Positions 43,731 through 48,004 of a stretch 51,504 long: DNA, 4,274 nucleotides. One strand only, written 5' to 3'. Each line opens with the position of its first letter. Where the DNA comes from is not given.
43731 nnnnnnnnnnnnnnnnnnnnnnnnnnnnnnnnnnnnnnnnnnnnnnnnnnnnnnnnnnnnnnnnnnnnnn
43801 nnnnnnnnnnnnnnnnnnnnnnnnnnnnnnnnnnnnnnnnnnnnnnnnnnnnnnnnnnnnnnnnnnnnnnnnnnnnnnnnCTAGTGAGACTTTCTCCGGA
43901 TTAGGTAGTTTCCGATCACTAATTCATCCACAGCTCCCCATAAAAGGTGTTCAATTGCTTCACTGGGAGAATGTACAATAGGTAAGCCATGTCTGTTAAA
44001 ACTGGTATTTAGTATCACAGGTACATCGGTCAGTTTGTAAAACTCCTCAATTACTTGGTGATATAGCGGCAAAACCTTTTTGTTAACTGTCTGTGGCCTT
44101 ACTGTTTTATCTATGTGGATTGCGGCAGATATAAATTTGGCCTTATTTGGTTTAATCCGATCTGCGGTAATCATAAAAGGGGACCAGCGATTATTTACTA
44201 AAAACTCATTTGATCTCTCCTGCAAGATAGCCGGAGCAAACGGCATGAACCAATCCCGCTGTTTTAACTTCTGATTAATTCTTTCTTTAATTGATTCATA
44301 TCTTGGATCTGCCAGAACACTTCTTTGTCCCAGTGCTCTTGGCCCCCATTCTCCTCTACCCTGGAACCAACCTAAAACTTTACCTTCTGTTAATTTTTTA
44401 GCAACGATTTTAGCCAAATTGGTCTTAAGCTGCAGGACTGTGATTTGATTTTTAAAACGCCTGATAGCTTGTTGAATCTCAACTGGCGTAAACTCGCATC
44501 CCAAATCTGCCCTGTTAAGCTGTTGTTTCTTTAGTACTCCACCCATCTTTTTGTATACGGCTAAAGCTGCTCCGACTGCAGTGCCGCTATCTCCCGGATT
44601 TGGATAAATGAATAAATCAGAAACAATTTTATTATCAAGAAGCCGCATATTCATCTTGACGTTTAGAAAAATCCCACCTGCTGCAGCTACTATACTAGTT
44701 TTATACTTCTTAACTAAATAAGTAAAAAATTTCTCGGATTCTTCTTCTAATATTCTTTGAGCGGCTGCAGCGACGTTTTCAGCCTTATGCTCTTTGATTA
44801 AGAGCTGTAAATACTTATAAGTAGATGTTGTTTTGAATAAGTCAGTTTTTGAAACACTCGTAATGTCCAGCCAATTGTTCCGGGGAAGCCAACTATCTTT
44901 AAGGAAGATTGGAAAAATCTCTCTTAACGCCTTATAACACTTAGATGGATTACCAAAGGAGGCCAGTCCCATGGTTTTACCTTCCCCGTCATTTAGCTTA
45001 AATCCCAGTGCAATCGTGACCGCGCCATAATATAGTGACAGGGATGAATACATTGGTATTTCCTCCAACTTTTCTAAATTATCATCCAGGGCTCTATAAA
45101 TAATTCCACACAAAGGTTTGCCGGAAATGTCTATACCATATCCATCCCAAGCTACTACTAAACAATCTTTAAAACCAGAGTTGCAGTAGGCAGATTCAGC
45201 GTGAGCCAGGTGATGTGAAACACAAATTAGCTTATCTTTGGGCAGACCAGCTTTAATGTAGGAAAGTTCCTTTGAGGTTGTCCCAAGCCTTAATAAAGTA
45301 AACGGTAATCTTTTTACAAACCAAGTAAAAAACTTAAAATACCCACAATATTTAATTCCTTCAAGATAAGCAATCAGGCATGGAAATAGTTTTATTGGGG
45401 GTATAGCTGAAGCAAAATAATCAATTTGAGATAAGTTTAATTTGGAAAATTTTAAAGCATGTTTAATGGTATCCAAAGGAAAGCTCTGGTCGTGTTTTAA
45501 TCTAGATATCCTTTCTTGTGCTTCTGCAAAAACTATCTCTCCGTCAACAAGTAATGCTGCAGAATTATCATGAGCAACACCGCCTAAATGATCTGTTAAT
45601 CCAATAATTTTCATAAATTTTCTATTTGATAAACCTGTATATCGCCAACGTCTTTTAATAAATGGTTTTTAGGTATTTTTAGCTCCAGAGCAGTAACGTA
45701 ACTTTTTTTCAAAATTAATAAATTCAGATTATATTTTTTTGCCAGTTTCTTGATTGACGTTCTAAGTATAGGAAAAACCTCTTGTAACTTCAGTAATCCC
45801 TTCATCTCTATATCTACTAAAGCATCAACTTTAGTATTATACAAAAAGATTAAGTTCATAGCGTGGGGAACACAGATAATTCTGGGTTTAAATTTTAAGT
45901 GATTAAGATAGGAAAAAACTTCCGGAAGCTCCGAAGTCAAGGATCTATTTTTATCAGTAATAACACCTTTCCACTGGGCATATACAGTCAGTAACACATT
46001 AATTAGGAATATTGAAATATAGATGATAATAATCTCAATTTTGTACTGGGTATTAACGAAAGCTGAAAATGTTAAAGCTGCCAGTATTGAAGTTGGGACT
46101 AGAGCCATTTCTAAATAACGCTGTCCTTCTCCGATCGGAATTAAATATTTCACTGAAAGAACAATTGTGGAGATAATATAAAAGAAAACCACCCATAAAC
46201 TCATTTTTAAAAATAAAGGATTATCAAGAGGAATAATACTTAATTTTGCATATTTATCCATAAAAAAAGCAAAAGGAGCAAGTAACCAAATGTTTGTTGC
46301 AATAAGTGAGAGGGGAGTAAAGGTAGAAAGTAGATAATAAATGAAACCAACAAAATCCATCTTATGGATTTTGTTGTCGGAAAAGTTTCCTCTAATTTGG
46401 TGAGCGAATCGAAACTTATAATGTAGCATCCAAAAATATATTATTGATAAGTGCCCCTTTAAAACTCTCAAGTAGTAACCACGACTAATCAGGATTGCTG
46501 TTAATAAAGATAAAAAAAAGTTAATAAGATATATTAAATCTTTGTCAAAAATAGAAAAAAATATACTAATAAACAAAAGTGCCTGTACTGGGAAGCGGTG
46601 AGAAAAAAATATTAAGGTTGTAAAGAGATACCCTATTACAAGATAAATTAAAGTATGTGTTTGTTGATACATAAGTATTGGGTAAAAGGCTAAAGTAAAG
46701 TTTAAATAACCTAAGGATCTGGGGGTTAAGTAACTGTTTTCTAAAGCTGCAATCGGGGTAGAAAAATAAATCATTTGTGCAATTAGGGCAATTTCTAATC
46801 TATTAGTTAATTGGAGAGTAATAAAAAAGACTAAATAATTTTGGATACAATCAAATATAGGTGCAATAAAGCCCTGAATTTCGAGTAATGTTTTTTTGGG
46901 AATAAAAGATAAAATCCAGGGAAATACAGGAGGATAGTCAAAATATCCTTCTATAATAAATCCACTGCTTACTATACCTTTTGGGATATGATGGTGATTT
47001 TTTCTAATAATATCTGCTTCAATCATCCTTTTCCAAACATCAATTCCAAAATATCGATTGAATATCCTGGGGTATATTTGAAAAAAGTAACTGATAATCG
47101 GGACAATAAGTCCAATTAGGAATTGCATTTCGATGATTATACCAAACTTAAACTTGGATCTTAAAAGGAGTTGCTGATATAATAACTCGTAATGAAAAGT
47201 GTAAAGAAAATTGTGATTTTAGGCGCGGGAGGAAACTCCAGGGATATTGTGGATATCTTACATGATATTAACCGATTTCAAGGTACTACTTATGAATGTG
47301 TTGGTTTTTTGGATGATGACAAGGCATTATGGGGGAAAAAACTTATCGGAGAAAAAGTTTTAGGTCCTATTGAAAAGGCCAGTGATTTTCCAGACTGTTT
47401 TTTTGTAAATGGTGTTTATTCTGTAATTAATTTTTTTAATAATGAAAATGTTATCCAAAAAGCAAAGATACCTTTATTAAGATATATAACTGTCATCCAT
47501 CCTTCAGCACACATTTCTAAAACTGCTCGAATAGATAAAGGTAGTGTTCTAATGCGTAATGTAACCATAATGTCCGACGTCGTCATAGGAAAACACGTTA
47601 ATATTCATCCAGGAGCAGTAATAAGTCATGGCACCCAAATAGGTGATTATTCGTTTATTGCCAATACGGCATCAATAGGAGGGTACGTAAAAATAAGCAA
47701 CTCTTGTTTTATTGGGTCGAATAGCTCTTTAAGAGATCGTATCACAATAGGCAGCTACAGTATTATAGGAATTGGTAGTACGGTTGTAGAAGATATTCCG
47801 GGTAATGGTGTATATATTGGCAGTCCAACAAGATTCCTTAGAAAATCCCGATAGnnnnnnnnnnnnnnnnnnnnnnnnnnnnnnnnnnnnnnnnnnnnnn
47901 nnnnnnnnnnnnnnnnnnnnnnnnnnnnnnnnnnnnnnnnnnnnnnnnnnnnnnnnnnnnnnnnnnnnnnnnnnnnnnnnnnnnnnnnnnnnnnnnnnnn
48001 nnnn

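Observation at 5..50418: About 19 GT-C-fold genes in one locus: an extracytoplasmic glycan-tailoring array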

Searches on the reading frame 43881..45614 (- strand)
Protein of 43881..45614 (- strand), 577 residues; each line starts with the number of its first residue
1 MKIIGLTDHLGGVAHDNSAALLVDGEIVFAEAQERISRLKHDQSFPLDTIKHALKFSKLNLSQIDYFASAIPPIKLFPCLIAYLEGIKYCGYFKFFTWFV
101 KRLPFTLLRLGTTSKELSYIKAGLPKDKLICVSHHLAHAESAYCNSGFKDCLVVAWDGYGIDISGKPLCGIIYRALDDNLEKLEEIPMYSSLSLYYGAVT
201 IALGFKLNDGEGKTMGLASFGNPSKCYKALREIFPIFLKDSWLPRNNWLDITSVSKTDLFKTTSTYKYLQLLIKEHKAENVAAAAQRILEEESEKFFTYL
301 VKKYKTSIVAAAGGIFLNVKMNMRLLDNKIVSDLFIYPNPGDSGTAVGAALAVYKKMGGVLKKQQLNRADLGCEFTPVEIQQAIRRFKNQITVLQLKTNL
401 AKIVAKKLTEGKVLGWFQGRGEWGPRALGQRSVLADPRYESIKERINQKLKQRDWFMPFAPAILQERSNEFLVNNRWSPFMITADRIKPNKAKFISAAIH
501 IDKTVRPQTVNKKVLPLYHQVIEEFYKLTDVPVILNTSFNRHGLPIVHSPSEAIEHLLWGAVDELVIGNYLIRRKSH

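Call 7: search_protein_families(library=pfam, max_evalue=0.01, proteins=[window:43881-45614:-])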
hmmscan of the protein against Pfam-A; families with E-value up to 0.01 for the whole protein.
window:43881-45614:- (577 aa): 3 families
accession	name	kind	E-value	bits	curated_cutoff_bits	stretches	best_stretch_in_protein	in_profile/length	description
PF16861.10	Carbam_trans_C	-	8e-62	208.2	27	1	405-574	1-170/170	Carbamoyltransferase C-terminus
PF02543.21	Carbam_trans_N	-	6.3e-39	134.8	24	1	14-351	9-346/346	Carbamoyltransferase N-terminus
PF01300.24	Sua5_yciO_yrdC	-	0.0039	17.1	25.1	0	435-570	21-155/178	Telomere recombination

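Call 70: search_protein_families(library=ncbifam, max_evalue=0.001, proteins=[window:43881-45614:-])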
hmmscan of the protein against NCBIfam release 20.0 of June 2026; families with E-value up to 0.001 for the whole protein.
window:43881-45614:- (577 aa): 2 families
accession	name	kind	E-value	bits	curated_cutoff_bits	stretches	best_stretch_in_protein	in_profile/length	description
NF041651.1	nodul_NodU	equivalog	1.1e-38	133.4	1000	1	134-573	123-553/556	nodulation protein NodU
TIGR00143.1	hypF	equivalog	2.6e-07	29.2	466.1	0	128-186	468-528/741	carbamoyltransferase HypF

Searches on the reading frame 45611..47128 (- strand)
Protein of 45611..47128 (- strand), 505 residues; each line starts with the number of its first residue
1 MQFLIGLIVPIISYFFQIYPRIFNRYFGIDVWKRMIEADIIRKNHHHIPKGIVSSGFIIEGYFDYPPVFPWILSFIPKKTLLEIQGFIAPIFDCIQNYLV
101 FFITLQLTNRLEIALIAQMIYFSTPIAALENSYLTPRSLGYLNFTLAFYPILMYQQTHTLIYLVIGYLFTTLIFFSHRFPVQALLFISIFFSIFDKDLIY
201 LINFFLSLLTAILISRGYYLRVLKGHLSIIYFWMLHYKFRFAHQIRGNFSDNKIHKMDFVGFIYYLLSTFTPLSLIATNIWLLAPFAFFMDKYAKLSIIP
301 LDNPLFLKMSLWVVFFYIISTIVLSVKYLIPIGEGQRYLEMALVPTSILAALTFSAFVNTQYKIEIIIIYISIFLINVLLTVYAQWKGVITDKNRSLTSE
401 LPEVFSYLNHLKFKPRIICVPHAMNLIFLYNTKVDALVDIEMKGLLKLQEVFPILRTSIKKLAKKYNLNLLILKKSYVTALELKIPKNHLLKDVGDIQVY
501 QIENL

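Call 7: search_protein_families(library=pfam, max_evalue=0.01, proteins=[window:45611-47128:-])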
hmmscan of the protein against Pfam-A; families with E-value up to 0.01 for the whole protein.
window:45611-47128:- (505 aa): 0 families

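Call 10: search_protein_families(library=pfam, max_evalue=10, proteins=[window:45611-47128:-])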
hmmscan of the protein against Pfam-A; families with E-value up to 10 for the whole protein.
window:45611-47128:- (505 aa): 0 families

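Call 11: search_protein_families(library=ncbifam, max_evalue=1, proteins=[window:45611-47128:-])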
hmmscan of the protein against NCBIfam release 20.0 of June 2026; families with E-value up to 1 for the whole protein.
window:45611-47128:- (505 aa): 0 families

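Call 18: find_homologous_proteins(query=window:45611-47128:-)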
Query window:45611-47128:- (505 aa): 367 proteins with E <= 0.001 among 8000 candidates; the best 120 are listed.
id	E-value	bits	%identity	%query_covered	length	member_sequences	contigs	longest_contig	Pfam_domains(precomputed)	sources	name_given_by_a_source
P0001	1.3e-281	953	91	93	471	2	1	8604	-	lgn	-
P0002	7.7e-275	931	82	100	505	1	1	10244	-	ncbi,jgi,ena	-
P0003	2.0e-274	929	89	93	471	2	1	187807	-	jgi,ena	-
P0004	5.8e-206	704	63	100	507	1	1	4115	-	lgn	-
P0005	2.4e-194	665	59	100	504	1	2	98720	-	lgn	-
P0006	1.6e-191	656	59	99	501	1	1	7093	-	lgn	-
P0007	5.6e-190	651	57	99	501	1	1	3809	-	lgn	-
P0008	1.4e-189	650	58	99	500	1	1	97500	-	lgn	-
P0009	6.7e-189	647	58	99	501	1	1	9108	-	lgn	-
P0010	1.4e-188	646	57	99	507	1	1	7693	-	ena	-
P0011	1.4e-186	640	58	99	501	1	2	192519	-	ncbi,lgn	-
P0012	3.1e-186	639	56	99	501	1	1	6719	-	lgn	-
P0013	1.2e-185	637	57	99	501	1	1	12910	-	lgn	-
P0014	1.3e-185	637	57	99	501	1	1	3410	-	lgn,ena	-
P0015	2.8e-185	635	56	99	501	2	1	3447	-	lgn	-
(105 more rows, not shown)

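Call 21: search_solved_structures(query=A2, max_evalue=10)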
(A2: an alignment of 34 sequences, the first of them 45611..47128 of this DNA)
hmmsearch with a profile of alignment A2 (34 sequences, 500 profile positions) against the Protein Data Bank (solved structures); distinct sequences matched with E-value up to 10: 4.
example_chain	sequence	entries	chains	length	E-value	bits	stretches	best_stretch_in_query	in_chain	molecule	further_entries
1y23_A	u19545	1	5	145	1.2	11.4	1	185-250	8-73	Histidine triad protein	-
7ucj_m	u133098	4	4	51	2.1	10.6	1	452-480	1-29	60S ribosomal protein L40 | Ubiquitin-ribosomal protein eL40 fusion protein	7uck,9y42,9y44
11he_40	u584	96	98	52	2.2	10.6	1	452-480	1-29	Large ribosomal subunit protein eL40 | eL40 | Ribosomal protein eL40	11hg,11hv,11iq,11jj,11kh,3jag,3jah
8a3d_g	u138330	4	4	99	2.4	10.4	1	451-480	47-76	Ubiquitin-60S ribosomal protein L40 | Large ribosomal subunit protein eL40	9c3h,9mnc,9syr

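Call 34: predict_structure(alignment_id=A2)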
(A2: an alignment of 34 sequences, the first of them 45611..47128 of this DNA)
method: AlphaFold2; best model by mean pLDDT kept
length: 505 residues; sequences in the alignment: 34
mean_pLDDT: 89.3   pTM: 0.89
mean pLDDT of the five models: 89.3, 89.1, 88.8, 86.2, 85.9
residues with pLDDT >= 90: 324; 70-90: 156; 50-70: 18; < 50: 7
segments of 3 or more residues with pLDDT < 50: 248-253
pLDDT, mean of each block of 10 residues (from residue 1): 92 91 81 90 93 91 90 93 87 94 96 97 85 70 96 95 98 93 97 97 98 94 91 86 55 57 75 81 94 90 93 96 86 83 96 94 95 94 88 80 95 94 89 92 86 87 95 89 91 94 92
secondary structure, 60 per line:
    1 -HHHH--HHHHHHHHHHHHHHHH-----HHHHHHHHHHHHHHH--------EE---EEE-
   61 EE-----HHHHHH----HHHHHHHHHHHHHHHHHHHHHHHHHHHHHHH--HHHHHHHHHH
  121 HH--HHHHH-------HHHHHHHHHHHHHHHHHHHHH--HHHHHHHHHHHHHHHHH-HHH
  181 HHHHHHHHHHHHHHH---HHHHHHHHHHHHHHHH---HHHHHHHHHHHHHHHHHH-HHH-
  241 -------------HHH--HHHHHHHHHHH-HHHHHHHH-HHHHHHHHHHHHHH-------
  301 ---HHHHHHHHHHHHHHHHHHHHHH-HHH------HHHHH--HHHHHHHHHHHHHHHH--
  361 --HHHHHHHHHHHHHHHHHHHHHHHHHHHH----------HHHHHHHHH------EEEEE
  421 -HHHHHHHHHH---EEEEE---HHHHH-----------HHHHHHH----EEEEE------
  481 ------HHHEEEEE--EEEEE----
elements in order: H2-5 H8-23 H29-43 E57-59 H68-73 H78-108 H111-122 H125-129 H137-157 H160-176 H178-195 H199-214 H218-235 H259-269 H271-278 H280-293 H304-325 H336-340 H343-358 H363-390 H401-409 E416-420 H422-431 E435-439 H443-447 H459-465 E470-474 E490-494 E497-501

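Call 38: fold_search(model_id=the predicted structure, library=pdb)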
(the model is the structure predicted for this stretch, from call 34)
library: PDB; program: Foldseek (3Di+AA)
matches with E <= 10: 219; with E <= 0.001: 21
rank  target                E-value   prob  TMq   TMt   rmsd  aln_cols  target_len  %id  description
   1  8pn9_A                2.3e-06  1.00  0.58  0.47  14.4       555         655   11  Structure of human oligosaccharyltransferase OST-A complex bound to NGI-1 (released 2024-05-08)
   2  6s7t_A                2.7e-06  1.00  0.59  0.44  16.0       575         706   11  Cryo-EM structure of human oligosaccharyltransferase complex OST-B (released 2019-12-18)
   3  8agb_A                2.7e-06  1.00  0.55  0.45  13.2       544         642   12  Structure of yeast oligosaccharylransferase complex with lipid-linked oligosaccharide bound (released 2022-12-07)
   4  7oci_F                3.2e-06  1.00  0.54  0.44  11.8       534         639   11  Cryo-EM structure of yeast Ost6p containing oligosaccharyltransferase complex (released 2022-02-16)
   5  8b6l_I                4.5e-06  1.00  0.54  0.42  18.3       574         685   12  Subtomogram average of the human Sec61-TRAP-OSTA-translocon (released 2022-12-07)
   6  8age_A                5.3e-06  1.00  0.56  0.46   8.6       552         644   12  Structure of yeast oligosaccharylransferase complex with acceptor peptide bound (released 2022-12-07)
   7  9n9j_I                6.6e-06  1.00  0.55  0.41  19.2       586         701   11  Structure of a GRP94 folding intermediate engaged with a CCDC134- and FKBP11-bound secretory translocon (released 2025-11-19)
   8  8agc_A                8.5e-06  1.00  0.52  0.39  18.4       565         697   12  Structure of yeast oligosaccharylransferase complex with lipid-linked oligosaccharide and non-acceptor peptide bound (released 2022-12-07)
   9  6ezn_F                1.2e-05  1.00  0.59  0.47  11.8       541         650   11  Cryo-EM structure of the yeast oligosaccharyltransferase (OST) complex (released 2018-01-17)
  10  6s7o_A                2.0e-05  1.00  0.59  0.47  11.2       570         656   10  Cryo-EM structure of human oligosaccharyltransferase complex OST-A (released 2019-12-18)
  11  7zlh_A                3.0e-05  1.00  0.54  0.44  14.8       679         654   10  Cryo-EM structure of C-mannosyltransferase CeDPY19, in apo state, bound to CMT2-Fab and anti-Fab nanobody (released 2023-01-11)
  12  6c26_A                6.0e-05  1.00  0.55  0.44  13.5       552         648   12  The Cryo-EM structure of a eukaryotic oligosaccharyl transferase complex (released 2018-01-31)
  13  7zli_A                6.0e-05  1.00  0.55  0.44  14.2       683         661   11  Cryo-EM structure of C-mannosyltransferase CeDPY19, in complex with Dol25-P-Man and bound to CMT2-Fab and anti-Fab nan (released 2023-01-11)
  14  7e9s_A                7.4e-05  1.00  0.51  0.33  14.1       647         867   11  Archaeal oligosaccharyltransferase AglB from Archaeoglobus fulgidus in complex with an inhibitory peptide and a dolich (released 2021-09-08)
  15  8if8_C                9.2e-05  1.00  0.49  0.43   9.6       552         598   11  Arabinosyltransferase AftA (released 2023-05-31)
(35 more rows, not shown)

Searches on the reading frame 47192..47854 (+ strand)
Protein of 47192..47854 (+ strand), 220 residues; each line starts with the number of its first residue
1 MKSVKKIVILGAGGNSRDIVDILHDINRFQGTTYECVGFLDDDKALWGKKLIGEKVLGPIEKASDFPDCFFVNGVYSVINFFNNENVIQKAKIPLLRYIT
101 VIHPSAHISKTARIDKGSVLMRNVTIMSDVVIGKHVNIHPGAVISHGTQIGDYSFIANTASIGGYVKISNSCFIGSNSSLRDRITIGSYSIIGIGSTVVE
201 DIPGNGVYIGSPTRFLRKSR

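Call 7: search_protein_families(library=pfam, max_evalue=0.01, proteins=[window:47192-47854:+])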
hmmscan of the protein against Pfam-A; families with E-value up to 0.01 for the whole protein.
window:47192-47854:+ (220 aa): 5 families
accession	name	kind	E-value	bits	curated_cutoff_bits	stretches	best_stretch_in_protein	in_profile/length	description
PF00132.30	Hexapep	-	1.8e-17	62.7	27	3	129-164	1-36/36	Bacterial transferase hexapeptide (six repeats)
PF25084.1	LbH_EIF2B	-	7.9e-07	29.5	54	1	105-152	55-101/105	EIF2B subunit epsilon LbH domain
PF17836.7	PglD_N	-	4.5e-06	27.6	23.4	1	6-62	1-50/78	PglD N-terminal domain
PF21711.3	DCTN5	-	0.00053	20.1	40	1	126-213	63-151/182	Dynactin subunit 5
PF24894.1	Hexapep_GlmU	-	0.0056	17.2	23.3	0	100-151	35-84/104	GlmU-like, C-terminal hexapeptide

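Call 70: search_protein_families(library=ncbifam, max_evalue=0.001, proteins=[window:47192-47854:+])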
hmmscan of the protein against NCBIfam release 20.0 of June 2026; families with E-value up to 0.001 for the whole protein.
window:47192-47854:+ (220 aa): 40 families (the best 25 are shown)
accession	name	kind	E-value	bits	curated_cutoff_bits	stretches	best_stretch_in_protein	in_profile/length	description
TIGR03570.1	NeuD_NnaD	subfamily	2.3e-51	174.3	160.8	1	6-214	1-202/202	NeuD/PglB/VioB family sugar acetyltransferase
NF002060.0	PRK00892.1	subfamily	7.8e-18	64.7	207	2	144-212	242-311/345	UDP-3-O-(3-hydroxymyristoyl)glucosamine N-acyltransferase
TIGR01853.1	lipid_A_lpxD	equivalog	4.8e-17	61.9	242.5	2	144-216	233-305/325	UDP-3-O-(3-hydroxymyristoyl)glucosamine N-acyltransferase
TIGR01852.1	lipid_A_lpxA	equivalog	1.6e-16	60.4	231.05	2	144-212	116-184/254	acyl-ACP--UDP-N-acetylglucosamine O-acyltransferase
NF003657.0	PRK05289.1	equivalog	6.2e-16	58.3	226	2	144-214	121-191/264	acyl-ACP--UDP-N-acetylglucosamine O-acyltransferase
TIGR03532.1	DapD_Ac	equivalog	5.7e-12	45.8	231.75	1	85-218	69-213/231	2,3,4,5-tetrahydropyridine-2,6-dicarboxylate N-acetyltransferase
NF007076.0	PRK09527.1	equivalog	2.5e-11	43.4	347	1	122-218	86-184/203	galactoside O-acetyltransferase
NF010933.0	PRK14353.1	equivalog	4.9e-11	41.9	505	2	167-210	382-425/453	bifunctional UDP-N-acetylglucosamine diphosphorylase/glucosamine-1-phosphate N-acetyltransferase GlmU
NF007797.0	PRK10502.1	subfamily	5.1e-10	39.3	192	1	166-218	126-178/183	WcaF family extracellular polysaccharide biosynthesis acetyltransferase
NF041874.1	EPS_EpsC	equivalog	5.1e-10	39.3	150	1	118-219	56-167/168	serine O-acetyltransferase EpsC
NF010935.0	PRK14355.1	equivalog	1.7e-09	36.8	718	1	168-209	400-441/459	bifunctional UDP-N-acetylglucosamine diphosphorylase/glucosamine-1-phosphate N-acetyltransferase GlmU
NF010936.0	PRK14356.1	equivalog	1.8e-09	37.1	666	1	106-209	328-442/456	bifunctional UDP-N-acetylglucosamine diphosphorylase/glucosamine-1-phosphate N-acetyltransferase GlmU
NF058585.1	HptprglPActTf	PfamEq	2.4e-09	37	300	1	75-218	18-159/172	heptaprenylglyceryl phosphate O-acetyltransferase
TIGR01173.1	glmU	equivalog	3.5e-09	36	366.85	1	167-210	393-436/452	bifunctional UDP-N-acetylglucosamine diphosphorylase/glucosamine-1-phosphate N-acetyltransferase GlmU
NF010934.1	PRK14354.1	equivalog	2e-08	33.2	450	1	167-209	392-434/447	bifunctional UDP-N-acetylglucosamine diphosphorylase/glucosamine-1-phosphate N-acetyltransferase GlmU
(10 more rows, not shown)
